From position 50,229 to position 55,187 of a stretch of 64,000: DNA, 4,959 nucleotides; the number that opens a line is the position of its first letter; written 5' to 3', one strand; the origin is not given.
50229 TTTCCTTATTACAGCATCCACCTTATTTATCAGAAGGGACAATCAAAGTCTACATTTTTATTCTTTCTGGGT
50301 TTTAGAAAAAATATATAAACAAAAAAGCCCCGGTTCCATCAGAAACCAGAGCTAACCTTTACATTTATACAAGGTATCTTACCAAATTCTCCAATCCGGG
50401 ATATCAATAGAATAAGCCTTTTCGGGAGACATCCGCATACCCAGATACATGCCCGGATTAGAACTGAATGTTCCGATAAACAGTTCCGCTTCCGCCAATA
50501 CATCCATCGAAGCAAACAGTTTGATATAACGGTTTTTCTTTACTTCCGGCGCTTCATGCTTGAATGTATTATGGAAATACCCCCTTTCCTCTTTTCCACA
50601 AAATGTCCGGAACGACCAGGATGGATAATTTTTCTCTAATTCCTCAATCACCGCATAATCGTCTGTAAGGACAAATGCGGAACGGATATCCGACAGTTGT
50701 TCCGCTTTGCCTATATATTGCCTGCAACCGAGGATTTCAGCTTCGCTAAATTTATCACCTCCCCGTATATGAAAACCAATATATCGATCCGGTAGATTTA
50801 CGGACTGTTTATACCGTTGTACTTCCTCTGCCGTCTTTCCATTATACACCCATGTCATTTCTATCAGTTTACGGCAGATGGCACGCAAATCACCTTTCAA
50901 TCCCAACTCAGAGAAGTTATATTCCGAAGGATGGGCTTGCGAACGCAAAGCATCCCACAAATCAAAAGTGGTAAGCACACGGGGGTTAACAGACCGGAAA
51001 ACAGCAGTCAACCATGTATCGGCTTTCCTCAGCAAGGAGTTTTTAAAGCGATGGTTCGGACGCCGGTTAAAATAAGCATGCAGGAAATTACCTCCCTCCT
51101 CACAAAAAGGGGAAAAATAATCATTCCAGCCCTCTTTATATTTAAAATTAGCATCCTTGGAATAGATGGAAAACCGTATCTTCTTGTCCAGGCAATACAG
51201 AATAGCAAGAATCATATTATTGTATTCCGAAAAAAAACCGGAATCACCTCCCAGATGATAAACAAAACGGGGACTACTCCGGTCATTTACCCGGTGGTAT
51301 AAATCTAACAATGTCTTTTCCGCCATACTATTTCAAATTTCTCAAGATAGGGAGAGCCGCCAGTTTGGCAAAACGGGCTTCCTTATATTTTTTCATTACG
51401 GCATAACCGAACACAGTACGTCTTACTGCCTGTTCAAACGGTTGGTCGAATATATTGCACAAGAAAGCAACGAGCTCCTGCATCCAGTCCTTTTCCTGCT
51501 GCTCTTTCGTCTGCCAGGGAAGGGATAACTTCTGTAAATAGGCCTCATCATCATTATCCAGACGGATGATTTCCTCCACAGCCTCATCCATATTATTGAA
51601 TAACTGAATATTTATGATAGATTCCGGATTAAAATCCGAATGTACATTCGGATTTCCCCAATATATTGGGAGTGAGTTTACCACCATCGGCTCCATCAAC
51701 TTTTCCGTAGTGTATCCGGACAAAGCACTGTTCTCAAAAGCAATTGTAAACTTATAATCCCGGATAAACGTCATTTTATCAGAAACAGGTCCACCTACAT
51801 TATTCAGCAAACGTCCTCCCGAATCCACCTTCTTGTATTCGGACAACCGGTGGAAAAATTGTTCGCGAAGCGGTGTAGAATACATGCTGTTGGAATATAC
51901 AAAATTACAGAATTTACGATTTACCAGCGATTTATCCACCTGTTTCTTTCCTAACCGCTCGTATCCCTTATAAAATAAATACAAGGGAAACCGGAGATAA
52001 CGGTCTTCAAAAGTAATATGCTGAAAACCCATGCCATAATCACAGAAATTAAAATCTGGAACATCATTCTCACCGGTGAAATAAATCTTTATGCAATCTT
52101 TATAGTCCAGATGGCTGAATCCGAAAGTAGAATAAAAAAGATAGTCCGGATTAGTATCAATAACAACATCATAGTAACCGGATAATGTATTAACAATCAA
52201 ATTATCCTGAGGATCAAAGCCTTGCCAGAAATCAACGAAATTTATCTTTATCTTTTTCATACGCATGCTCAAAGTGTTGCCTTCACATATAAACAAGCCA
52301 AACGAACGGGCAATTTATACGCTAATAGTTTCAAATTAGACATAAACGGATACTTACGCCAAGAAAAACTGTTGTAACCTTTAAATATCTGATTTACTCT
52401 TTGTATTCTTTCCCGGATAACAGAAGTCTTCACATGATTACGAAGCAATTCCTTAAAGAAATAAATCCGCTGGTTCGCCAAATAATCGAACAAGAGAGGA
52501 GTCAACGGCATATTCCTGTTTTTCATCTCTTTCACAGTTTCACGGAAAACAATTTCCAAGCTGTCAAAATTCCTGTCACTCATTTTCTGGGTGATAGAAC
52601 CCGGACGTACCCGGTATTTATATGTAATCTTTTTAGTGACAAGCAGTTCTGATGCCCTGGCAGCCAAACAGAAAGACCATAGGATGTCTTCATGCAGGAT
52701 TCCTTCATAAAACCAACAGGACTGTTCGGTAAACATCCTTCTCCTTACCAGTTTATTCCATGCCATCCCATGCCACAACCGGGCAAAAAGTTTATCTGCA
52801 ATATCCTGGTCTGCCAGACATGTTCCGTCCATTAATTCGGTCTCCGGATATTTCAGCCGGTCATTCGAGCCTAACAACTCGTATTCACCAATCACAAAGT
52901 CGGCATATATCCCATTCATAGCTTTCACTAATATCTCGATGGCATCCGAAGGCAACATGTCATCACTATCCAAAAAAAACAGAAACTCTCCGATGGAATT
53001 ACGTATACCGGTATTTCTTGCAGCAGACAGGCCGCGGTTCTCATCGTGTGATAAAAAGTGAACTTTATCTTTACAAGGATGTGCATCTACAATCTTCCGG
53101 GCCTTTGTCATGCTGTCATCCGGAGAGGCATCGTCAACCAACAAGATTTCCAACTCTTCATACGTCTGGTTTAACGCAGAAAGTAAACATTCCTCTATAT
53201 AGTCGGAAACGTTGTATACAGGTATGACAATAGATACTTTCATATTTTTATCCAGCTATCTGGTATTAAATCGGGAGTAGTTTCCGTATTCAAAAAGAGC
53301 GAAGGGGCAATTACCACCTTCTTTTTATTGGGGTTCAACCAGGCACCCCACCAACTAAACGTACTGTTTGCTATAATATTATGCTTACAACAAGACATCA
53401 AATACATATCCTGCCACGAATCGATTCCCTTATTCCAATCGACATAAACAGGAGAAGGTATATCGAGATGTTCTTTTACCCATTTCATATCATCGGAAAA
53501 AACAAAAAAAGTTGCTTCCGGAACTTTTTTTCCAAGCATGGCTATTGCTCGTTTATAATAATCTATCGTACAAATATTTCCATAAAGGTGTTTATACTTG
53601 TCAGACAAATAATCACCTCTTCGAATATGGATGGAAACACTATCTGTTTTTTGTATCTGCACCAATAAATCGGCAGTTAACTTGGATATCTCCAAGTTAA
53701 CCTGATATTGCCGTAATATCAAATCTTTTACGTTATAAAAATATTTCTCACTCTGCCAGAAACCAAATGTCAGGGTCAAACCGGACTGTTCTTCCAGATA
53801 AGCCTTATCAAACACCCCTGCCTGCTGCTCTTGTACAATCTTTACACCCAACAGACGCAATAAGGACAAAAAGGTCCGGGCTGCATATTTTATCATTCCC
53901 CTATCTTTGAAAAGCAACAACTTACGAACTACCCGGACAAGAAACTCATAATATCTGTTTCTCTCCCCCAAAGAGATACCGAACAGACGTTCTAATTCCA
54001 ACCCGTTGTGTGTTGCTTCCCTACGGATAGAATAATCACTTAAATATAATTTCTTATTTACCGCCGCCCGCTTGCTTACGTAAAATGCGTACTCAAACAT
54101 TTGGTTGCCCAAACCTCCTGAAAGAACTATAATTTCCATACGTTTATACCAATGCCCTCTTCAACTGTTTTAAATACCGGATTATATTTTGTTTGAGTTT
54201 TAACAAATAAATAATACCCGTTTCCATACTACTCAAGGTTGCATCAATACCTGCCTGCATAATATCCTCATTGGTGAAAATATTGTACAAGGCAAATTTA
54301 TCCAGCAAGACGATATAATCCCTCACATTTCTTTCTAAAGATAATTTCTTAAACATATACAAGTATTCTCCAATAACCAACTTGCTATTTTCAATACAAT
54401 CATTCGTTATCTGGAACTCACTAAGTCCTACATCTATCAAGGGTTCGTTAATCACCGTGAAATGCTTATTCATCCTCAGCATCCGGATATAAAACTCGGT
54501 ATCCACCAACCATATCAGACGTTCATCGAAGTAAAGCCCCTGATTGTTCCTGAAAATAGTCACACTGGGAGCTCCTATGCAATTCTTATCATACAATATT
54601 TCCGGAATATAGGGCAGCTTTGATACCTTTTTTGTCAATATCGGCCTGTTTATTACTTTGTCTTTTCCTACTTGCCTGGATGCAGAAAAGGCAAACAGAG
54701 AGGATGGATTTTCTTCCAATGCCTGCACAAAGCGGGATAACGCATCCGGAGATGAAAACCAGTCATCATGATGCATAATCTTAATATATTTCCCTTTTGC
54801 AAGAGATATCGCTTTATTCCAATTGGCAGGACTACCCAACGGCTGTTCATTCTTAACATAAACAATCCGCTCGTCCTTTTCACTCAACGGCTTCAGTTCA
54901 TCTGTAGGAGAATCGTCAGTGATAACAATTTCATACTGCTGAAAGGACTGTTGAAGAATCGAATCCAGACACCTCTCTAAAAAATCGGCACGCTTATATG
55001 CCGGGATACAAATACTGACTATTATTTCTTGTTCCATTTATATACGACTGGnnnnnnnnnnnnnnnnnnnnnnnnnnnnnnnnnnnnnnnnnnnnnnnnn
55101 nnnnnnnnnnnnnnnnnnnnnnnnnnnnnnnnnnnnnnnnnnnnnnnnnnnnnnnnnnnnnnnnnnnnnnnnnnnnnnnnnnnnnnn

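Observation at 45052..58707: Wzx-dependent glycan locus with both alpha1,2- (GT11) and alpha1,3- (GT10) fucosyltransferases, no Wzy/Wzz/UpxY, adjacent to metG: candidate general protein O-glycosylation (lfg-type) locus making a Lewis-like epitope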

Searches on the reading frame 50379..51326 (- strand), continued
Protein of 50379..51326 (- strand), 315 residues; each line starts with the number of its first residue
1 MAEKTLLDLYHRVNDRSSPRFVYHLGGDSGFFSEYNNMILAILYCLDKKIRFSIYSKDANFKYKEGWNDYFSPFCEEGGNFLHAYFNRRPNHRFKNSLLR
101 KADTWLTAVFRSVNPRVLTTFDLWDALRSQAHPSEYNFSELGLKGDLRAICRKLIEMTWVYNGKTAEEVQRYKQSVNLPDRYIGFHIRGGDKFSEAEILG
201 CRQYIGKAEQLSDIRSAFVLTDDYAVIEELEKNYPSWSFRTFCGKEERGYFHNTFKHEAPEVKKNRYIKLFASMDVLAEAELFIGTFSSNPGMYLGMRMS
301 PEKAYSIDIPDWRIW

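Call 53: fold_search(model_id=the predicted structure, library=pdb)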
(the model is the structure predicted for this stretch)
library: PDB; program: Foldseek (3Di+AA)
matches with E <= 10: 756; with E <= 0.001: 70
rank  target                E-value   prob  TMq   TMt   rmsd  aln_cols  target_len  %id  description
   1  6vld_A                1.9e-12  1.00  0.66  0.46   6.7       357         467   13  Crystal structure of human alpha 1,6-fucosyltransferase, FUT8 bound to GDP and A2SGP (released 2020-02-26)
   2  6x5s_A                2.6e-12  1.00  0.66  0.46   6.9       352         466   15  Human Alpha-1,6-fucosyltransferase (FUT8) bound to GDP and A3'-Asn (released 2020-10-07)
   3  6tkv_A                3.4e-12  1.00  0.67  0.46   6.7       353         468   14  Crystal structure of the human FUT8 in complex with GDP and a biantennary complex N-glycan (released 2020-01-29)
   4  6vld_B                3.3e-11  1.00  0.67  0.46   6.7       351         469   14  Crystal structure of human alpha 1,6-fucosyltransferase, FUT8 bound to GDP and A2SGP (released 2020-02-26)
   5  6tkv_B                4.0e-11  1.00  0.66  0.47   5.9       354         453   13  Crystal structure of the human FUT8 in complex with GDP and a biantennary complex N-glycan (released 2020-01-29)
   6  2de0                  9.2e-11  1.00  0.64  0.45   7.4       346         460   14  Crystal structure of human alpha 1,6-fucosyltransferase, FUT8 (released 2006-12-26)
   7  6vlg_A                1.1e-10  1.00  0.67  0.46   6.7       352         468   14  Crystal structure of mouse alpha 1,6-fucosyltransferase, FUT8 bound to GDP (released 2020-02-26)
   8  6x5t_E                1.1e-10  1.00  0.65  0.46   6.6       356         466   15  Human Alpha-1,6-fucosyltransferase (FUT8) bound to GDP and A3-Asn (released 2020-10-07)
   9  6x5h_A                1.2e-10  1.00  0.66  0.46   6.9       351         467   14  Human Alpha-1,6-fucosyltransferase (FUT8) bound to GDP (released 2020-10-07)
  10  6vld_H                1.5e-10  1.00  0.64  0.46   6.8       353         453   12  Crystal structure of human alpha 1,6-fucosyltransferase, FUT8 bound to GDP and A2SGP (released 2020-02-26)
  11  9l62_B                2.2e-10  1.00  0.64  0.45   6.9       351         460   13  A novel allosteric covalent inhibitory site of fucosyltransferase 8 revealed by crystal structures (released 2026-01-07)
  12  6vld_G                3.2e-10  1.00  0.64  0.45   6.6       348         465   14  Crystal structure of human alpha 1,6-fucosyltransferase, FUT8 bound to GDP and A2SGP (released 2020-02-26)
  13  6vlf_A                4.1e-10  1.00  0.64  0.47   5.7       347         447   12  Crystal structure of mouse alpha 1,6-fucosyltransferase, FUT8 in its Apo-form (released 2020-02-26)
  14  9l64_A                4.3e-10  1.00  0.63  0.46   6.1       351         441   12  A novel allosteric covalent inhibitory site of fucosyltransferase 8 revealed by crystal structures (released 2026-01-07)
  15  6x5h_C                4.6e-10  1.00  0.64  0.46   6.5       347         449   14  Human Alpha-1,6-fucosyltransferase (FUT8) bound to GDP (released 2020-10-07)
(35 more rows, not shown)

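Call 54: list_cluster_members(proteins=[P0152, P0203, P0238, P0214, P0226, P0151, P0170, P0207, P0215, P0236])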
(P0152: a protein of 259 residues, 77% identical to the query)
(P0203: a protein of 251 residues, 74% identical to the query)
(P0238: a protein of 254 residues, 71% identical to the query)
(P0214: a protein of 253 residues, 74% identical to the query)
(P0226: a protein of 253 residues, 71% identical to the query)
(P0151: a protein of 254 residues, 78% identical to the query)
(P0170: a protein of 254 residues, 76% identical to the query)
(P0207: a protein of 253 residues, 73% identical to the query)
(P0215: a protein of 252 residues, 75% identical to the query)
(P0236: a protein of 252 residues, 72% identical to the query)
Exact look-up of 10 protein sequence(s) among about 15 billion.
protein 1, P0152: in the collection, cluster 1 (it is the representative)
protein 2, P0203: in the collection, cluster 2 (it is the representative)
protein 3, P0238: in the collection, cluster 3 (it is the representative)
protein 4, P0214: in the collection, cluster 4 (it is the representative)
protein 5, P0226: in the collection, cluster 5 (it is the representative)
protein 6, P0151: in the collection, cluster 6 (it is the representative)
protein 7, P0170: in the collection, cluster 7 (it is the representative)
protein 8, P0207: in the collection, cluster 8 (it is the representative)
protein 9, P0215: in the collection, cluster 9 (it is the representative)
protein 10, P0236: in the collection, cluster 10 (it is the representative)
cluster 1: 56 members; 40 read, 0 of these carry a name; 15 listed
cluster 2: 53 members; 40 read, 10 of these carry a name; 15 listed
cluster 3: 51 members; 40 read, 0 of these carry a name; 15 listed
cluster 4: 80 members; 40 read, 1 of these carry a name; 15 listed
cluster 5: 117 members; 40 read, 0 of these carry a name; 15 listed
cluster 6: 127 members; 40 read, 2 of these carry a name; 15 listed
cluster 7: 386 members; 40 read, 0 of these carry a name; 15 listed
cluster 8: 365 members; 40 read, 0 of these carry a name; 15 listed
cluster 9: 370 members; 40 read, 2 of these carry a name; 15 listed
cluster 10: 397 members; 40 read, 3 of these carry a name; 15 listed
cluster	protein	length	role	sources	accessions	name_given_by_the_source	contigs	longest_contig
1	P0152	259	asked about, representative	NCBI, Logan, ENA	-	-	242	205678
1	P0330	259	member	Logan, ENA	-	-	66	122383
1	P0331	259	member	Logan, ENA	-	-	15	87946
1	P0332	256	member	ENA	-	-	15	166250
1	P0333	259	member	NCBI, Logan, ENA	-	-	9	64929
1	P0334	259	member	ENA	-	-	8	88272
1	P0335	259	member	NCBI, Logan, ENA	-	-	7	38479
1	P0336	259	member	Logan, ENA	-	-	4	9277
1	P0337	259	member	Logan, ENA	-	-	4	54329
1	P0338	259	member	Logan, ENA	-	-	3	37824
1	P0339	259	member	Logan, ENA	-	-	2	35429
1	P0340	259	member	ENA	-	-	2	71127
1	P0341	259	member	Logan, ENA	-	-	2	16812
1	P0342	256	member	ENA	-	-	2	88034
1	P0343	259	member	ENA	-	-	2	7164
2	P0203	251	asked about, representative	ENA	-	-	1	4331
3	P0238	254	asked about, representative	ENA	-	-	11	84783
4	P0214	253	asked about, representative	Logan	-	-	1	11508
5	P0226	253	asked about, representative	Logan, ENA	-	-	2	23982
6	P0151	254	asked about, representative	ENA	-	-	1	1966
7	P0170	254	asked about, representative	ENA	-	-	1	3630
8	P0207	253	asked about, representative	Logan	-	-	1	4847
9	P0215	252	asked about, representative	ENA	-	-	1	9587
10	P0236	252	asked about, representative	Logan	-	-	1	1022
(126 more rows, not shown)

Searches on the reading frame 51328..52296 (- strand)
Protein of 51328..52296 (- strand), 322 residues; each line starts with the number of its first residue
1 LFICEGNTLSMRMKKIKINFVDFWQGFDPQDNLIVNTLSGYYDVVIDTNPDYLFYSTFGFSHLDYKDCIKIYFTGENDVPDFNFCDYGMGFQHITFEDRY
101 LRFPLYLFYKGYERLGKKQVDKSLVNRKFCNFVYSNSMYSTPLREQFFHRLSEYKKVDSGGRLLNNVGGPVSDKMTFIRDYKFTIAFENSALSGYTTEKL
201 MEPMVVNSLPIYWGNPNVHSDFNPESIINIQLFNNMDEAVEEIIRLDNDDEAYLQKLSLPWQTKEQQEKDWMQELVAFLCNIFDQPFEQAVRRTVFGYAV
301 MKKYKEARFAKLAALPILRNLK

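Call 3: search_protein_families(library=pfam, proteins=[window:51328-52296:-], max_evalue=0.01)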
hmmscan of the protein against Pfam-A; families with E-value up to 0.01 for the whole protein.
window:51328-52296:- (322 aa): 2 families
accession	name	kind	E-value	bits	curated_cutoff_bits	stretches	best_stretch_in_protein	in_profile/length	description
PF18025.7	FucT_N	-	1.4e-34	118.8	27.2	1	18-109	1-91/91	Alpha-(1,3)-fucosyltransferase FucT N-terminal domain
PF00852.26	Glyco_transf_10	-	8.6e-21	74.8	23.9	1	130-283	8-163/182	Glycosyltransferase family 10 (fucosyltransferase) C-term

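Call 39: search_solved_structures(query=window:51328-52296:-, max_evalue=0.001)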
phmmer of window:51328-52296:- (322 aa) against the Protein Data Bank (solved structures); distinct sequences matched with E-value up to 0.001: 5.
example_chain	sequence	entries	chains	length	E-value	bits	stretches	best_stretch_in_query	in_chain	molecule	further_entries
2nzw_A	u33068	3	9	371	4e-40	141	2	105-257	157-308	Alpha1,3-fucosyltransferase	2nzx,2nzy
5zoi_A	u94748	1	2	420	1e-38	136.4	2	104-257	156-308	Alpha-(1,3)-fucosyltransferase FucT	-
9s6a_A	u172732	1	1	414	1.2e-10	44.2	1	154-262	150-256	Glycoprotein 3-alpha-L-fucosyltransferase A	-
7yro_A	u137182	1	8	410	7.3e-10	41.6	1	179-255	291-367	Fucosyltransferase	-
8d0o_A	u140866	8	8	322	1.8e-05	27.1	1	143-256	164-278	4-galactosyl-N-acetylglucosaminide 3-alpha-L-fucosyltransferase 9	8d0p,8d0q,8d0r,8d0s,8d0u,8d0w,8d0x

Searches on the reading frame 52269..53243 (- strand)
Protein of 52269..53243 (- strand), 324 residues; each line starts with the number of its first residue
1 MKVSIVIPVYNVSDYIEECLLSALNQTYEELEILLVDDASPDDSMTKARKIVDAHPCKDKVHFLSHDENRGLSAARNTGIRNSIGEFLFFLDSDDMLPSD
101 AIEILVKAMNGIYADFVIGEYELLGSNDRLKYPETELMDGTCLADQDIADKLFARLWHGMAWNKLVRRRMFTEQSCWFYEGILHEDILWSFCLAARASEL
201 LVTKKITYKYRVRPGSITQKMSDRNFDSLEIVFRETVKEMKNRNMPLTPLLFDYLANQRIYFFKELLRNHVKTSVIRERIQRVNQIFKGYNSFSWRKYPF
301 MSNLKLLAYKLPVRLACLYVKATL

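Call 3: search_protein_families(library=pfam, proteins=[window:52269-53243:-], max_evalue=0.01)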
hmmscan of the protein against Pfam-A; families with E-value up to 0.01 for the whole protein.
window:52269-53243:- (324 aa): 3 families
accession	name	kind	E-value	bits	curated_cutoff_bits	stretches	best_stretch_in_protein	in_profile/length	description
PF00535.33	Glycos_transf_2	-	3.5e-34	118.6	23.3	1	4-159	1-152/168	Glycosyl transferase family 2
PF10111.15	Glyco_tranf_2_2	-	3.8e-15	56.5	27.3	1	4-176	1-180/276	Glycosyltransferase like family 2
PF13641.12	Glyco_tranf_2_3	-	8.9e-10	39.4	27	1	3-111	3-113/230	Glycosyltransferase like family 2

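Call 42: search_protein_families(library=ncbifam, proteins=[window:52269-53243:-], max_evalue=0.001)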
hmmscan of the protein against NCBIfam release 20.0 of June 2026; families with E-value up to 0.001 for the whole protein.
window:52269-53243:- (324 aa): 22 families
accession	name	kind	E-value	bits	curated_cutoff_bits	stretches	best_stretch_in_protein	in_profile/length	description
NF007482.0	PRK10073.1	equivalog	9e-30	103.8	423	1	2-223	7-228/334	glycosyltransferase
NF047683.1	TeichurnBiosyTuaG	equivalog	7.3e-21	74.9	400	1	2-127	7-129/252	teichuronic acid biosynthesis protein TuaG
TIGR03937.1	PgaC_IcaA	equivalog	2.6e-18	66.2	422.3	1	2-110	46-151/407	poly-beta-1,6-N-acetyl-D-glucosamine synthase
TIGR03965.1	mycofact_glyco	equivalog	6.2e-17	61.6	280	1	2-94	75-164/467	mycofactocin biosynthesis glycosyltransferase MftF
NF050050.1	ProtGlycPglI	equivalog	7.6e-17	61.6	500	1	2-130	3-127/306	GalNAc(5)-diNAcBac-PP-undecaprenol beta-1,3-glucosyltransferase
NF053739.1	GlytfEpsEBac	equivalog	2.2e-15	56.4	450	1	2-110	2-108/265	glycosyltransferase EpsE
NF041394.1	GtaseAglG_Halo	equivalog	2.5e-15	56.6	440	1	1-110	1-108/304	glucosyl-dolichyl phosphate glucuronosyltransferase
TIGR03111.1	glyc2_xrt_Gpos1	hypoth_equivalog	6.7e-15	54.8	363.95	1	2-108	50-155/439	TIGR03111 family XrtG-associated glycosyltransferase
NF041875.1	EPS_EpsD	equivalog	2.4e-13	50.2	370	1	3-100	1-95/325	exopolysaccharide biosynthesis glycosyltransferase EpsD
NF038299.1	EPS_HpsN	equivalog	1.5e-12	47.1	425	1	2-108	2-105/317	hormogonium polysaccharide biosynthesis glycosyltransferase HpsN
TIGR04283.1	glyco_like_mftF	equivalog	3.7e-12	46.3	182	1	3-109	1-97/221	TIGR04283 family arsenosugar biosynthesis glycosyltransferase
TIGR04242.1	nodulat_NodC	equivalog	4.9e-12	45.5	550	1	2-119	49-166/395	chitooligosaccharide synthase NodC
NF047588.1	GlcsyltransPgfSStrep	equivalog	9.8e-11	41.4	500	1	1-113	1-114/308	glycosyltransferase PgfS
NF050819.1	PolSacchBiosHfsG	equivalog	4.8e-10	39.1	500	1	2-204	13-212/302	polysaccharide biosynthesis protein HfsG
TIGR03469.1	HpnB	hypoth_equivalog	1.3e-09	37.6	379.25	1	2-109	45-160/386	hopene-associated glycosyltransferase HpnB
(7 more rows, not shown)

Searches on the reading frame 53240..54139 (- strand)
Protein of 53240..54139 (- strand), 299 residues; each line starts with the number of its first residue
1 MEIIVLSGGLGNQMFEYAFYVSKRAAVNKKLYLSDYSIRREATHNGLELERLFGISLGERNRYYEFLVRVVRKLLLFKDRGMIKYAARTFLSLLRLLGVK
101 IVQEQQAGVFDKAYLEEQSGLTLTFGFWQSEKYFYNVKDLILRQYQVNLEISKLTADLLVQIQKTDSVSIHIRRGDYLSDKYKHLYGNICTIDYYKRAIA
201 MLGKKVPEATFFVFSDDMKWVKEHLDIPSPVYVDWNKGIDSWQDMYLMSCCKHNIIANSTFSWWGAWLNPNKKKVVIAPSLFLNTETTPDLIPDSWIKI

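Call 3: search_protein_families(library=pfam, proteins=[window:53240-54139:-], max_evalue=0.01)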
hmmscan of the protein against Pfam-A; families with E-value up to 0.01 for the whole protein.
window:53240-54139:- (299 aa): 1 family
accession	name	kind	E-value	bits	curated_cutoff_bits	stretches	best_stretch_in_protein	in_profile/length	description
PF01531.22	Glyco_transf_11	-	2.5e-37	129.2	23.9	1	65-279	62-276/298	Glycosyl transferase family 11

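Call 41: search_solved_structures(query=window:53240-54139:-, max_evalue=0.001)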
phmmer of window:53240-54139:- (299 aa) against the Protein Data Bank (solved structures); distinct sequences matched with E-value up to 0.001: 0.

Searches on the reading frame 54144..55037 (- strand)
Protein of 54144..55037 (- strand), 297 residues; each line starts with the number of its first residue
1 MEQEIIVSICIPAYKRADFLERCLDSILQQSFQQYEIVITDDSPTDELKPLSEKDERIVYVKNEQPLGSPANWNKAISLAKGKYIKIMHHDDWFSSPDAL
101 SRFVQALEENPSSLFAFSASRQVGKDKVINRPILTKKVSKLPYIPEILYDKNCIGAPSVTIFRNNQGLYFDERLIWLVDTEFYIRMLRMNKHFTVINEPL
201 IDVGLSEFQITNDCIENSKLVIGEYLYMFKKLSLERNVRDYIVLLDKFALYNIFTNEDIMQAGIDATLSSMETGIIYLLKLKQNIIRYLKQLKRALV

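Call 3: search_protein_families(library=pfam, proteins=[window:54144-55037:-], max_evalue=0.01)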
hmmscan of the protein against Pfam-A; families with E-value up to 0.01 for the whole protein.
window:54144-55037:- (297 aa): 2 families
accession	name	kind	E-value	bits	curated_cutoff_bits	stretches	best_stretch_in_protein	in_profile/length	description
PF00535.33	Glycos_transf_2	-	1.1e-25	90.9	23.3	1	8-134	1-130/168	Glycosyl transferase family 2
PF13641.12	Glyco_tranf_2_3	-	7.7e-10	39.6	27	1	7-109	3-112/230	Glycosyltransferase like family 2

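Call 42: search_protein_families(library=ncbifam, proteins=[window:54144-55037:-], max_evalue=0.001)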
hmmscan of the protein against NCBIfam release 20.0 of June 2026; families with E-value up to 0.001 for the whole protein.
window:54144-55037:- (297 aa): 16 families
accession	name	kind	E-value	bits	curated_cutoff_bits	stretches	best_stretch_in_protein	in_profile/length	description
NF007453.0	PRK10018.1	equivalog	8.5e-21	74.8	382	1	2-253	3-251/280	colanic acid biosynthesis glycosyltransferase WcaA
TIGR04017.1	WcaA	equivalog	2e-20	73.5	495.75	1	3-253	3-250/279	colanic acid biosynthesis glycosyltransferase WcaA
NF047683.1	TeichurnBiosyTuaG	equivalog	2.6e-18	66.6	400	1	2-219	3-214/252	teichuronic acid biosynthesis protein TuaG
NF050050.1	ProtGlycPglI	equivalog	1.3e-17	64.1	500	1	7-116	4-117/306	GalNAc(5)-diNAcBac-PP-undecaprenol beta-1,3-glucosyltransferase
NF041875.1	EPS_EpsD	equivalog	1.6e-11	44.2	370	1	7-112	1-109/325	exopolysaccharide biosynthesis glycosyltransferase EpsD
NF053739.1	GlytfEpsEBac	equivalog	5.1e-11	42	450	1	7-111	3-111/265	glycosyltransferase EpsE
TIGR04440.1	glyco_TIGR04440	domain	1.5e-10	41.2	70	1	7-116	2-115/215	TIGR00180 family glycosyltransferase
NF007482.0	PRK10073.1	equivalog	2.7e-10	39.7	423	1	2-95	3-99/334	glycosyltransferase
TIGR03937.1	PgaC_IcaA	equivalog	2.7e-09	36.5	422.3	1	4-112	44-155/407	poly-beta-1,6-N-acetyl-D-glucosamine synthase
NF038299.1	EPS_HpsN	equivalog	6.6e-07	28.6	425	1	6-111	2-110/317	hormogonium polysaccharide biosynthesis glycosyltransferase HpsN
TIGR04283.1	glyco_like_mftF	equivalog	8.3e-07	28.8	182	1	7-118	1-108/221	TIGR04283 family arsenosugar biosynthesis glycosyltransferase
NF041394.1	GtaseAglG_Halo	equivalog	1.7e-06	27.6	440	1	5-110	3-110/304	glucosyl-dolichyl phosphate glucuronosyltransferase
TIGR03111.1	glyc2_xrt_Gpos1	hypoth_equivalog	4e-06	25.9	363.95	1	7-112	51-161/439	TIGR03111 family XrtG-associated glycosyltransferase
TIGR03965.1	mycofact_glyco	equivalog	3.6e-05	22.8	280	1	7-88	76-161/467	mycofactocin biosynthesis glycosyltransferase MftF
NF045692.1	OglycostaseCruG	equivalog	0.00013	21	600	1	7-99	43-136/386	2'-O-glycosyltransferase CruG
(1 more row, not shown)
